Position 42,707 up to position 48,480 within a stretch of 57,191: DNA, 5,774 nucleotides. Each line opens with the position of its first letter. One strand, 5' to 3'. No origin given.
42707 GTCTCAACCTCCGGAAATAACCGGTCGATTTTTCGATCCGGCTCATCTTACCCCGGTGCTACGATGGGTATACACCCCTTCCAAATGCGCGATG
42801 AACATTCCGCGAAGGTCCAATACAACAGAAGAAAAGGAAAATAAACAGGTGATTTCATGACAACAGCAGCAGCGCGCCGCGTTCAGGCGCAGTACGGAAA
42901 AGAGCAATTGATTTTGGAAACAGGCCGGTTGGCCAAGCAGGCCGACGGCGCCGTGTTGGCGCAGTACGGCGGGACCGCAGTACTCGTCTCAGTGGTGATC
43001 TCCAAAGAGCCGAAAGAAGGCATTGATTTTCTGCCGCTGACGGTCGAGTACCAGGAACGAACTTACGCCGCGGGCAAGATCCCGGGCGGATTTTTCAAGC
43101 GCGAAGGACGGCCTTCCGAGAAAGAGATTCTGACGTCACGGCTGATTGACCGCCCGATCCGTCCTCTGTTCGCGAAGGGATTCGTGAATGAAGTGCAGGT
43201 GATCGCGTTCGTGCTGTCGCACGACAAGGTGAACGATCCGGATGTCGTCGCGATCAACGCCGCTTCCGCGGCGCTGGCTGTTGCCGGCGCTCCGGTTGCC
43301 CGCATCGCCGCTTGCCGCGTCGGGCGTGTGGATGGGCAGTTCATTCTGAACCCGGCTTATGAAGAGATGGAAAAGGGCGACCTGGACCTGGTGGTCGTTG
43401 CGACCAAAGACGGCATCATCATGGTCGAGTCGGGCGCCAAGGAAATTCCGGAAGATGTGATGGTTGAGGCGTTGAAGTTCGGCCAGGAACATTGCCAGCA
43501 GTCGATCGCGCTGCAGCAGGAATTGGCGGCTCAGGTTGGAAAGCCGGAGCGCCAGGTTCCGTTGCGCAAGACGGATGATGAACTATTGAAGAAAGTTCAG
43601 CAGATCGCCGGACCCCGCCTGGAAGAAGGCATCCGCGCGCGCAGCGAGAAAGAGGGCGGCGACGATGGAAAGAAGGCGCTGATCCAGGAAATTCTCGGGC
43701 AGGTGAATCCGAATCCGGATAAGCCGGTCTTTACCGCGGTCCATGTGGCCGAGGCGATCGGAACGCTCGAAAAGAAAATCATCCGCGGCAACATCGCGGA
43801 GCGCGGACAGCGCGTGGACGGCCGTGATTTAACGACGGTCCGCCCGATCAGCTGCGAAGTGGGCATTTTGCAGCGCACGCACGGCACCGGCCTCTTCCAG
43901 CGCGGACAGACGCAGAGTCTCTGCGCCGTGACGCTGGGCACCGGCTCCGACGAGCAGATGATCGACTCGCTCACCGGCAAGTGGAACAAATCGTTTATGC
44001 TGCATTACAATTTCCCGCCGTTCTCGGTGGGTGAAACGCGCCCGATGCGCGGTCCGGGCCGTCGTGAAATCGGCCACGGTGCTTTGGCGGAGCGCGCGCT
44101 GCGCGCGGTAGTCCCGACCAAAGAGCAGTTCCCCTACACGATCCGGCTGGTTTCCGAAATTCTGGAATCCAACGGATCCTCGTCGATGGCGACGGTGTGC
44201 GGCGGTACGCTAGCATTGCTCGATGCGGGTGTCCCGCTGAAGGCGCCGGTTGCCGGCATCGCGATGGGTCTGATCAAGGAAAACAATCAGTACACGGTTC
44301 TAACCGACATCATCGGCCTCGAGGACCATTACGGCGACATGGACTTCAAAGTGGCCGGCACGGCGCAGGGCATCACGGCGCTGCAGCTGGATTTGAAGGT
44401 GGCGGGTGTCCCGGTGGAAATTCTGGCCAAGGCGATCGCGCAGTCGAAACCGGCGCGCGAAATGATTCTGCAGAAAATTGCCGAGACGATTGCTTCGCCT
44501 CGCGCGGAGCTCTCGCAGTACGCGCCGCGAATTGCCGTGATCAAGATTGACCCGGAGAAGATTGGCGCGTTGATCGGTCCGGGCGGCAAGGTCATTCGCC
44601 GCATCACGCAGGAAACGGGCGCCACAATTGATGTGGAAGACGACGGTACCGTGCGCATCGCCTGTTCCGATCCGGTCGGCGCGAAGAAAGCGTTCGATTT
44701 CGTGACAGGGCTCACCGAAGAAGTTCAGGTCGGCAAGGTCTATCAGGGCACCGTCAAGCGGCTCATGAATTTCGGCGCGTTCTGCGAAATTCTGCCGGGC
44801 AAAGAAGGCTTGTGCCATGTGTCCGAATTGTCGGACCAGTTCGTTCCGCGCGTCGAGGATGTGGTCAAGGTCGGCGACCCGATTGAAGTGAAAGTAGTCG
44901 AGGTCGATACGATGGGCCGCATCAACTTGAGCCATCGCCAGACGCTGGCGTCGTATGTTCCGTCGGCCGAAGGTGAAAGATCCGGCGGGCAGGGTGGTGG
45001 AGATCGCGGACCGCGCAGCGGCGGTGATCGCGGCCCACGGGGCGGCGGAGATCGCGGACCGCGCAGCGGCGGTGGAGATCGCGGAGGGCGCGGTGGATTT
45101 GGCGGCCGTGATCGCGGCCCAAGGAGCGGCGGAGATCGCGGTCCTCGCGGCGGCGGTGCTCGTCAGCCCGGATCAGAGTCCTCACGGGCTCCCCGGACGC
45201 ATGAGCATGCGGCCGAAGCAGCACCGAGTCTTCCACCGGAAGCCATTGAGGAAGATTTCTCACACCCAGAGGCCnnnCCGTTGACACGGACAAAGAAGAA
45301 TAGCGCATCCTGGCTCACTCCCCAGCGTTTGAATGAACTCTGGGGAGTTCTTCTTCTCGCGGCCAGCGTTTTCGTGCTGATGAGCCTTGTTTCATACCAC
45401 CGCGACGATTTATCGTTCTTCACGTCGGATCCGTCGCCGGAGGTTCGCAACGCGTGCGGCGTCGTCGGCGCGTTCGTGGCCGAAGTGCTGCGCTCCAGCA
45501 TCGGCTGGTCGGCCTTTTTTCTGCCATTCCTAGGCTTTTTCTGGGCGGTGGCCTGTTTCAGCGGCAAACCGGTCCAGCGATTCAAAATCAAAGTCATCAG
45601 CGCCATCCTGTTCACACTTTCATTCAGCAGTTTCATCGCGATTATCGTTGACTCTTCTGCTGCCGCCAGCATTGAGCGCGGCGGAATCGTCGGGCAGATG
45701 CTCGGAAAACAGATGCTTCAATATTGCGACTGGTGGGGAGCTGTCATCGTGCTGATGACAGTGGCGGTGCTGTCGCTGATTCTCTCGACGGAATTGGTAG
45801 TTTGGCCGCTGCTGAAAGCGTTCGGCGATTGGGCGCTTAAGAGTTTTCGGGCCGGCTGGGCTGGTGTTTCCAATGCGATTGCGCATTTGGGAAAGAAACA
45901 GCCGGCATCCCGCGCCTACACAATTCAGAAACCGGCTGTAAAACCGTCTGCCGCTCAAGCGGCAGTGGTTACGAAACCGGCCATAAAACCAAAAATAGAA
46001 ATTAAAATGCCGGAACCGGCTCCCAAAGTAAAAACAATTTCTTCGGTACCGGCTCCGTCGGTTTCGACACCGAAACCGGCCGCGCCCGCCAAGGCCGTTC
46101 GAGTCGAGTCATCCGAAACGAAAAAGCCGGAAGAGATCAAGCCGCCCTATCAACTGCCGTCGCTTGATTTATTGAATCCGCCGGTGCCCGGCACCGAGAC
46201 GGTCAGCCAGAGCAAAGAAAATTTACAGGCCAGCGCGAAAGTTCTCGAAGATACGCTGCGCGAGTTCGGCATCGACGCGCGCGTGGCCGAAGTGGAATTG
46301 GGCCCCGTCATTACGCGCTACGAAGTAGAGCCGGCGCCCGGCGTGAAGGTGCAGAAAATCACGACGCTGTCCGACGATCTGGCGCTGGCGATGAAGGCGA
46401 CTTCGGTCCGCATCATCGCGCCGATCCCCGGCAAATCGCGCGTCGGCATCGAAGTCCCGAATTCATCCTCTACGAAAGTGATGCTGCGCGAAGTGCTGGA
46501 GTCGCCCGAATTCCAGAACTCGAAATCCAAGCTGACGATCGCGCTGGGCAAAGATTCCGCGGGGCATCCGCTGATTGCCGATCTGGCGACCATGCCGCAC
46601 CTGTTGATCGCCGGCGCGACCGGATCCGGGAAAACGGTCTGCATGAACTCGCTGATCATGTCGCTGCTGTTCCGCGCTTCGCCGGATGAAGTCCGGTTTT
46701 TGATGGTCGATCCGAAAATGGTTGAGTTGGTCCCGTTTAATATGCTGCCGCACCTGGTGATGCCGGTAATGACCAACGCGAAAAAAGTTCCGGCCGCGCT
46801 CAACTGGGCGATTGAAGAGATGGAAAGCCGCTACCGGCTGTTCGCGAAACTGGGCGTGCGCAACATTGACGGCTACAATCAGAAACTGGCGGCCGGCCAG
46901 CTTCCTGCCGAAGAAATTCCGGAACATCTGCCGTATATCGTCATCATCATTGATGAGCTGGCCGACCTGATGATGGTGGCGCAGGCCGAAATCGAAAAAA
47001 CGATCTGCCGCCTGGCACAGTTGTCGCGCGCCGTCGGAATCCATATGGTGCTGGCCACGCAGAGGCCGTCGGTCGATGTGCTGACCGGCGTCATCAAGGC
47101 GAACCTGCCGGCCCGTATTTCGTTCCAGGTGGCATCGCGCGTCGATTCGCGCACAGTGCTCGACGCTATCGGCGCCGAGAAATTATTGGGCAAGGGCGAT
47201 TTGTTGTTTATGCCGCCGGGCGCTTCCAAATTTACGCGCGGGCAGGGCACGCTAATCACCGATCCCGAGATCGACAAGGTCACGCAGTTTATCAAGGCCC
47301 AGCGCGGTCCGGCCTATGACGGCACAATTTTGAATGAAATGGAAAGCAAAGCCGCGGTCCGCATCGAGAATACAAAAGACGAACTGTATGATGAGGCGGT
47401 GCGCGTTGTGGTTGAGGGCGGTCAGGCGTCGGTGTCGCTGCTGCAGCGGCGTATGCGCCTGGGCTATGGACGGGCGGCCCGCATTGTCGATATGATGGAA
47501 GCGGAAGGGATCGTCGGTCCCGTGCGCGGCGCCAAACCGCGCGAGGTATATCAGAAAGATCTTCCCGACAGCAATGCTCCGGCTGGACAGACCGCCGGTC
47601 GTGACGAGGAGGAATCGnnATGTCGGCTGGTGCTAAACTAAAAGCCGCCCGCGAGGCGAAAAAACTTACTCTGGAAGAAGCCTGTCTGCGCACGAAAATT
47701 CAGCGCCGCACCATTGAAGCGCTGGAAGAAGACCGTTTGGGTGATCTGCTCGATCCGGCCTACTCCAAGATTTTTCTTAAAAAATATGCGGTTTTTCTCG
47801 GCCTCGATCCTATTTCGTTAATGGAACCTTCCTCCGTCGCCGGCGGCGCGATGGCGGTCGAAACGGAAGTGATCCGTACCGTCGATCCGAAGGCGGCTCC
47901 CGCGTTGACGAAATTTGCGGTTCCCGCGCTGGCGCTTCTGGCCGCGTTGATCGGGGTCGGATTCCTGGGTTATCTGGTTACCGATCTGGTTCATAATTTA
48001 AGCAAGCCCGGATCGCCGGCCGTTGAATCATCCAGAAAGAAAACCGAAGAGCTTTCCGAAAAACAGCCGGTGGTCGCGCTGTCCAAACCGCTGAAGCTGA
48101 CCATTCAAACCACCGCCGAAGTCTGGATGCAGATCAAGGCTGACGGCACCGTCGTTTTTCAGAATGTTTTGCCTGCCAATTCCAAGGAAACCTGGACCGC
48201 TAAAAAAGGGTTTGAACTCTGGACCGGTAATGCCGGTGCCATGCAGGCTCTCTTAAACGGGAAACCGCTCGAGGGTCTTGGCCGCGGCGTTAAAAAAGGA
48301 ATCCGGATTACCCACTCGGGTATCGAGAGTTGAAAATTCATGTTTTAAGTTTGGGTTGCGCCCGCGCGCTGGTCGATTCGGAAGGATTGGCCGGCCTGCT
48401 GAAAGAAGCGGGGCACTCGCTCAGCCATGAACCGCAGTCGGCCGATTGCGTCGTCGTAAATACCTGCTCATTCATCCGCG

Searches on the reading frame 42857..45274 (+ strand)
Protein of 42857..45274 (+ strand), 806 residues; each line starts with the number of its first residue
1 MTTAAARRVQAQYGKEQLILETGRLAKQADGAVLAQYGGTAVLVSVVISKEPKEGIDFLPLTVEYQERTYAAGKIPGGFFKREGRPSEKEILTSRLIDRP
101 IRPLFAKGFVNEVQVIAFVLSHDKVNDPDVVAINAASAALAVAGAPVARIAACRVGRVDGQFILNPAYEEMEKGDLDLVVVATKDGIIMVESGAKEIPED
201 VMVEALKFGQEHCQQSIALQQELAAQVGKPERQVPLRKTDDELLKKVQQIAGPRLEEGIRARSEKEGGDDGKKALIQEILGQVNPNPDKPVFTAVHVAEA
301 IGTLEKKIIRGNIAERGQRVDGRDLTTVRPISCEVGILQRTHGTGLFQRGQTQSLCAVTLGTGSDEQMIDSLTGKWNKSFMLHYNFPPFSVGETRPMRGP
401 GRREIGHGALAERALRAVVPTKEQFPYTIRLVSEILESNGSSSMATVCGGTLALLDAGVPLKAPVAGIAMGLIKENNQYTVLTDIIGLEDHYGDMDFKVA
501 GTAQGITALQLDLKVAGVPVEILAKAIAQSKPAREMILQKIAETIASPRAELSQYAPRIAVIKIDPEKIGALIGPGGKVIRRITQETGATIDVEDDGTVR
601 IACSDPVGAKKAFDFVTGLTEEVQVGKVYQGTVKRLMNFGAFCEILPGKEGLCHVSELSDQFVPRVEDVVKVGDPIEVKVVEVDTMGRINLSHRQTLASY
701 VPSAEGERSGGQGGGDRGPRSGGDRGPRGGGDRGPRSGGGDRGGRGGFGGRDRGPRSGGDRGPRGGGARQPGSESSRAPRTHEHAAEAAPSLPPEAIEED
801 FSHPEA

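Call 9: search_protein_families(library=pfam, proteins=[window:42857-45274:+], max_evalue=0.001)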
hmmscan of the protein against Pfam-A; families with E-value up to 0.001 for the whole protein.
window:42857-45274:+ (806 aa): 5 families
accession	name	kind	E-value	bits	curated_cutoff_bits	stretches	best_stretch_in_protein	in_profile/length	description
PF01138.27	RNase_PH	-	2.2e-63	212.9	25.5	2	18-146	5-130/130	3' exoribonuclease family, domain 1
PF03725.20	RNase_PH_C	-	2.4e-22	79.1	20.8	1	150-211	3-66/67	3' exoribonuclease family, domain 2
PF00575.29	S1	-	1.4e-18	67.5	22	1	623-694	2-74/74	S1 RNA binding domain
PF00013.35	KH_1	-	1.8e-11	44.1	21.5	1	561-613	3-61/66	KH domain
PF03726.19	PNPase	-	3.8e-07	30.9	24.6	1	242-324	1-81/81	Polyribonucleotide nucleotidyltransferase, RNA binding domain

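Call 21: find_related_loci(query=window:42857-45274:+, collection=genome_contigs, flank=10000)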
Query window:42857-45274:+ (806 aa) in genome_contigs; peptide patterns used: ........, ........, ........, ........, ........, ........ (x = any residue, [..] = any of these).
600 stretches matched a pattern (row limit reached: there are more); 593 encode a relative of the query (tblastn E <= 1e-3); the best 80 are kept; 80 distinct loci.
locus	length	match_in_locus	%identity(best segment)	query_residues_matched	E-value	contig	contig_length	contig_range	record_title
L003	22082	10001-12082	71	2-697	0e+0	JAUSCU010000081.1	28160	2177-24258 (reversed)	MAG: Candidatus Omnitrophota bacterium isolate E14_concoct.bin.167_sub E14_k141_1094354, whole genome shotgun sequence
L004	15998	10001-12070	57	8-699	0e+0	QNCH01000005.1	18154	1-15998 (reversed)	MAG: Candidatus Omnitrophota bacterium isolate B26_G9 B26_Guay9_scaffold_02141, whole genome shotgun sequence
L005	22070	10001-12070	58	8-699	0e+0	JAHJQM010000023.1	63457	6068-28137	MAG: Candidatus Omnitrophota bacterium isolate OS_PC_MetaG.mb.108 OS_PC_MetaG.mb.108_k141_292453, whole genome shotgun s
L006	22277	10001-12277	54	7-761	0e+0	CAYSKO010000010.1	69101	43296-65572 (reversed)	MAG TPA_asm: uncultured Planctomycetia bacterium isolate SRP128246_co1_468 genome assembly, contig: NODE_347_length_6910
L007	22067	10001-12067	56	8-697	0e+0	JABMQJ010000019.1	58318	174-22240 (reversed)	MAG: Candidatus Omnitrophota bacterium isolate bin.346 k141_3525755, whole genome shotgun sequence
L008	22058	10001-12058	55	8-695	0e+0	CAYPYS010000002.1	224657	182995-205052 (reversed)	MAG TPA_asm: uncultured Planctomycetia bacterium isolate binchicken_co65_28 genome assembly, contig: NODE_51_length_2246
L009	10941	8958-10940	57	7-669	0e+0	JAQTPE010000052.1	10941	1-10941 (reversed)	MAG: Candidatus Omnitrophota bacterium isolate STB_109 NODE_15513_length_10941_cov_3.001665_Sandtown_B, whole genome sho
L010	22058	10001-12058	56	8-695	0e+0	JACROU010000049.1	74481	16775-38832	MAG: Candidatus Omnitrophota bacterium isolate NC_groundwater_1969_Pr3_S-0.2um_47_3 scaffold_46819, whole genome shotgun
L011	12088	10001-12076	56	8-700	0e+0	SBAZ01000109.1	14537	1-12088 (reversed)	MAG: Planctomycetales bacterium isolate Bin_23_1_1 Hy_contig33053, whole genome shotgun sequence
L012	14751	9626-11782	55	7-729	0e+0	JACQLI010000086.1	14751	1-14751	MAG: Candidatus Omnitrophota bacterium isolate NC_groundwater_1199_Ag_S-0.1um_47_39 S_p1_S3_coassembly_k141_2458175, who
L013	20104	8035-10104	55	8-697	0e+0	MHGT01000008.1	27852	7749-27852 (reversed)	MAG: Omnitrophica WOR_2 bacterium RIFCSPHIGHO2_02_FULL_67_20 rifcsphigho2_02_scaffold_13079, whole genome shotgun sequen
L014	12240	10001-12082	54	8-695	0e+0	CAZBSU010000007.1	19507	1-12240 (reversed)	MAG TPA_asm: uncultured Planctomycetales bacterium isolate binchicken_co256_149 genome assembly, contig: NODE_5775_lengt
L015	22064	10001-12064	53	7-697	0e+0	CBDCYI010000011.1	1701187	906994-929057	MAG: Candidatus Marinacidobacterales bacterium isolate b59a947e-d931-455a-aa23-38fe8c6b6c4e genome assembly, contig: con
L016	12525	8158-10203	54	12-697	0e+0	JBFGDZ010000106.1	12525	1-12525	MAG: Candidatus Polarisedimenticolia bacterium isolate Mix_sand02.2020.12.D.6 k141_986961_length_12525_cov_12.6533, whol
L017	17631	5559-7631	52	5-695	0e+0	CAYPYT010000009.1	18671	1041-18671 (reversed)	MAG TPA_asm: uncultured Planctomycetia bacterium isolate SRP178699_co1_477 genome assembly, contig: NODE_3617_length_186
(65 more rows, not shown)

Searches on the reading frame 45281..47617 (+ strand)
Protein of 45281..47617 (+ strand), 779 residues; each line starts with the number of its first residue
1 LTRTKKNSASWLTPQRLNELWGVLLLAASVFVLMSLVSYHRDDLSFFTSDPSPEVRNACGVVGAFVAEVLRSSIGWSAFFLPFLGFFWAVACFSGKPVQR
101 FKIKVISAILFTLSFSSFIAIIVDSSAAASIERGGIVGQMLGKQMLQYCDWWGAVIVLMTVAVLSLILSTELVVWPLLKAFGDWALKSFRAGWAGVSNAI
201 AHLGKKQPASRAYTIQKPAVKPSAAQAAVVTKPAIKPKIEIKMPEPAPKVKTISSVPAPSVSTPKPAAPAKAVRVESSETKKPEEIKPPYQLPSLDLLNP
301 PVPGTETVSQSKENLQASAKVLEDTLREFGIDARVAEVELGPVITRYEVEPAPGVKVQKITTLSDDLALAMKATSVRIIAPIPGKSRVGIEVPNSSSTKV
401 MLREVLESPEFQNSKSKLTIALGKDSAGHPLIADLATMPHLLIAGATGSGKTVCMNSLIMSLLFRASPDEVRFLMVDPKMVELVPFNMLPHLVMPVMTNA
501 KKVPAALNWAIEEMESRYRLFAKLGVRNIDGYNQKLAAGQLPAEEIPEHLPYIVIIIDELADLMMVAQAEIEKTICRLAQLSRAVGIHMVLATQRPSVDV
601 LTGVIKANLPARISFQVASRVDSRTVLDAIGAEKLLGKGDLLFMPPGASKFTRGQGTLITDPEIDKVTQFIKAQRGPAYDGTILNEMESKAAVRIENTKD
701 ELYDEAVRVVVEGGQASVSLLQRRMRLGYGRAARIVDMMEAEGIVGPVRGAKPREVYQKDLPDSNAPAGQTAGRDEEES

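Call 27: search_protein_families(library=pfam, proteins=[window:45281-47617:+], max_evalue=0.001)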
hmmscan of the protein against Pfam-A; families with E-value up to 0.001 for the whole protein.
window:45281-47617:+ (779 aa): 5 families
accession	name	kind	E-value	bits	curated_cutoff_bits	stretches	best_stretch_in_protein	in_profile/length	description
PF01580.24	FtsK_SpoIIIE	-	3.9e-69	232.9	24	1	402-598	2-221/221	FtsK/SpoIIIE family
PF17854.6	FtsK_alpha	-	3.5e-35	120.7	22.9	1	292-394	1-101/101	FtsK alpha domain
PF13491.11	FtsK_4TM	-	4.2e-32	111.6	23.1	1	16-176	3-165/171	4TM region of DNA translocase FtsK/SpoIIIE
PF09397.16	FtsK_gamma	-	1.1e-27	95.9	30.6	1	698-757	2-61/63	Ftsk gamma domain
PF12846.13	AAA_10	-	4.7e-05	23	27.5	0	438-480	21-59/362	AAA-like domain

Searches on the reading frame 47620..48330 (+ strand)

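Call 27: search_protein_families(library=pfam, proteins=[window:47620-48330:+], max_evalue=0.001)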
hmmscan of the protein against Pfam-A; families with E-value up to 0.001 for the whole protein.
window:47620-48330:+ (237 aa): 3 families
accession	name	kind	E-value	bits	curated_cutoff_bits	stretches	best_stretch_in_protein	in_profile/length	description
PF13413.12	HTH_25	-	1.2e-17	63.9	24.6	1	7-64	2-59/62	Helix-turn-helix domain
PF13464.11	RodZ_C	-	1.2e-15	57.6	23.9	1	161-222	1-63/72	RodZ C-terminal domain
PF12844.13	HTH_19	-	1e-05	25.8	30.2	1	4-64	1-55/64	Helix-turn-helix domain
